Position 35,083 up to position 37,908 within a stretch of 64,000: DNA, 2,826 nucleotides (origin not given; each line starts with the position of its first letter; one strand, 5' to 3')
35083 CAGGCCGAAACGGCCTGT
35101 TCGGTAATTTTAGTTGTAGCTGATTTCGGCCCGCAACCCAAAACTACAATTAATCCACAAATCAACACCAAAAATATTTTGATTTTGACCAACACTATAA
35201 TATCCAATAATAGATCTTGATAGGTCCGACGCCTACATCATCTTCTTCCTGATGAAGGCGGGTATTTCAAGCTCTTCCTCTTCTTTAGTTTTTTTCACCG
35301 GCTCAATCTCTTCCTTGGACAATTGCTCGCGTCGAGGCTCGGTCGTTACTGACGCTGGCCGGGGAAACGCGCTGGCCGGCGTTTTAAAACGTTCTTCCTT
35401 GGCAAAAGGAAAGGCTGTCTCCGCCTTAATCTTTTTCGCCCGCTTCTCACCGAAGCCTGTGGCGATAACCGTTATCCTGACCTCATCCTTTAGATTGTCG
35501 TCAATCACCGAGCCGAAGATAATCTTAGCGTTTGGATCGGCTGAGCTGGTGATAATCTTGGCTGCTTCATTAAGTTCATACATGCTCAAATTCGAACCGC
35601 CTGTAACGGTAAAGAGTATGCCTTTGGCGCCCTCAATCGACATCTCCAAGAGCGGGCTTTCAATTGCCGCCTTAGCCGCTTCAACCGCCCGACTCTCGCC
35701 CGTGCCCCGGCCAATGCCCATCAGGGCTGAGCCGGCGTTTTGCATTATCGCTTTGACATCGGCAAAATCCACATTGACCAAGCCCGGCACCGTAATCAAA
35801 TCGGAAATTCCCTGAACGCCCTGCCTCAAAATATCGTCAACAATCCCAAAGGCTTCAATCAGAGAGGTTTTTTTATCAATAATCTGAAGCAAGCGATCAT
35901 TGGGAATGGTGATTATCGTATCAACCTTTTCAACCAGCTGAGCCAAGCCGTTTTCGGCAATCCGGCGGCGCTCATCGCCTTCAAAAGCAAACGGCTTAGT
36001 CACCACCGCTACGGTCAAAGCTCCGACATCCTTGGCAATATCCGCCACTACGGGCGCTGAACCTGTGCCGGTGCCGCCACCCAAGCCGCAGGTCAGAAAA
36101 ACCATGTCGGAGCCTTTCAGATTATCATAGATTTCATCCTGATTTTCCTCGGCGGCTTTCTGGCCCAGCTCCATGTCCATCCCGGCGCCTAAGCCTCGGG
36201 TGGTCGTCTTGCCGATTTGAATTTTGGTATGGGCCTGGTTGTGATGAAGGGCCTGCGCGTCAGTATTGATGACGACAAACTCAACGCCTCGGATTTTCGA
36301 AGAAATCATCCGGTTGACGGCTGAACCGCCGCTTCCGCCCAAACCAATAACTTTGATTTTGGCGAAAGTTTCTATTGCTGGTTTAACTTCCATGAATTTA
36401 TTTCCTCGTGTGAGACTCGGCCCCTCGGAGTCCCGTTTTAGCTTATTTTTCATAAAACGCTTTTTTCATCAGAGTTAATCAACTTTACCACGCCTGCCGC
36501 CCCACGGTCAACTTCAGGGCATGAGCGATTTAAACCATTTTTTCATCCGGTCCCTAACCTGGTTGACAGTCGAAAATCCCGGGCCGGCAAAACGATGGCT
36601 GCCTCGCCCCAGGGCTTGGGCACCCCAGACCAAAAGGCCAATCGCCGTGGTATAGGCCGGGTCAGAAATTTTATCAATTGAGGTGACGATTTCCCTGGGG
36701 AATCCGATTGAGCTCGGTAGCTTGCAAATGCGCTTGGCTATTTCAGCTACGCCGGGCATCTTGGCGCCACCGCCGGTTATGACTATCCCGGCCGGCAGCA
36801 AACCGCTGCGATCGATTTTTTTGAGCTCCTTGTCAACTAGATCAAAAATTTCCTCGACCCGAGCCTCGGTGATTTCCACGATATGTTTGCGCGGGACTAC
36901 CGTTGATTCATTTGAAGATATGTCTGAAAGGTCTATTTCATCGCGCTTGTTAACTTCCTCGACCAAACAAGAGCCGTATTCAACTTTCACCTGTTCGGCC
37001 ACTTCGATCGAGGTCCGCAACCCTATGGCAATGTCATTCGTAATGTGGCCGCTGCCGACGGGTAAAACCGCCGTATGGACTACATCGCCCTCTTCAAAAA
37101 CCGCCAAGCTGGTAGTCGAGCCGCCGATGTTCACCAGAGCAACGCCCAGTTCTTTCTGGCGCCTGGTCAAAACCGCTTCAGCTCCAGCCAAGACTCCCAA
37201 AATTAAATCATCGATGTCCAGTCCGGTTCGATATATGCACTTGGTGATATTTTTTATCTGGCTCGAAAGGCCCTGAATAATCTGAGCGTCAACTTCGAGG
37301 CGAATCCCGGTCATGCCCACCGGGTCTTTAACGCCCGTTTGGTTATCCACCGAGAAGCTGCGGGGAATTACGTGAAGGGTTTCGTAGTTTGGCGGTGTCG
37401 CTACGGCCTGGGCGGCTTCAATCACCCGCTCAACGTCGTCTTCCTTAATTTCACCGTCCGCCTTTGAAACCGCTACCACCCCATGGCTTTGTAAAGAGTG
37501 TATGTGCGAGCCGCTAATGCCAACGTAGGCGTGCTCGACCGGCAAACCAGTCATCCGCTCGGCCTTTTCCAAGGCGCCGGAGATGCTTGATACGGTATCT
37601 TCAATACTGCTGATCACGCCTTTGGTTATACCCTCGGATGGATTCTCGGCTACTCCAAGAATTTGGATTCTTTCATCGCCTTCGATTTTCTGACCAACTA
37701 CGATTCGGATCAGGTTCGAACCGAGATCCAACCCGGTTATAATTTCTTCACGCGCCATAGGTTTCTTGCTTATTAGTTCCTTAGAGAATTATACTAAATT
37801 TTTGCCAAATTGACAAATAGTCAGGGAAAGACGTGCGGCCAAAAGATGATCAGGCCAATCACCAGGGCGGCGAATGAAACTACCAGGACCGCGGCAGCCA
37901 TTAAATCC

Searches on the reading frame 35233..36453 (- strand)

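Call 77: search_protein_families(library=pfam, proteins=[window:35233-36453:-], max_evalue=0.00001)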
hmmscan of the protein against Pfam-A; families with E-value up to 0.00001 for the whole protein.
window:35233-36453:- (406 aa): 3 families
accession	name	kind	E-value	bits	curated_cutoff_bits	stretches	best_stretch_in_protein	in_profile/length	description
PF00091.31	Tubulin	-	1.2e-47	163.1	33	1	32-193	1-190/190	Tubulin/FtsZ family, GTPase domain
PF12327.13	FtsZ_C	-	3e-34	117.6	27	1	241-334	1-94/95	FtsZ family, C-terminal domain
PF13809.12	Tubulin_2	-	7.1e-06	25.9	27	0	116-175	162-230/356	Tubulin like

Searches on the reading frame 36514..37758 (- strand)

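Call 77: search_protein_families(library=pfam, proteins=[window:36514-37758:-], max_evalue=0.00001)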
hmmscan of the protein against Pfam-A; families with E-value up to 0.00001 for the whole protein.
window:36514-37758:- (414 aa): 5 families
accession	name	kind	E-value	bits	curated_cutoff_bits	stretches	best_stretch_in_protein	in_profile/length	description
PF14450.12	FtsA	-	2.6e-40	138.1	31.8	1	207-374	1-127/127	Cell division protein FtsA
PF02491.25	SHS2_FTSA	-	9.3e-31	106.5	25.4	1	83-161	1-78/79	SHS2 domain inserted in FTSA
PF06723.19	MreB_Mbl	-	1.1e-10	41.4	27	1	205-351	146-303/327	MreB/Mbl protein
PF11104.14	PilM_2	-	1.3e-06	28.1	27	0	195-260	171-236/340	Type IV pilus assembly protein PilM;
PF06277.17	EutA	-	4.1e-06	26.4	27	1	177-283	118-222/475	Ethanolamine utilisation protein EutA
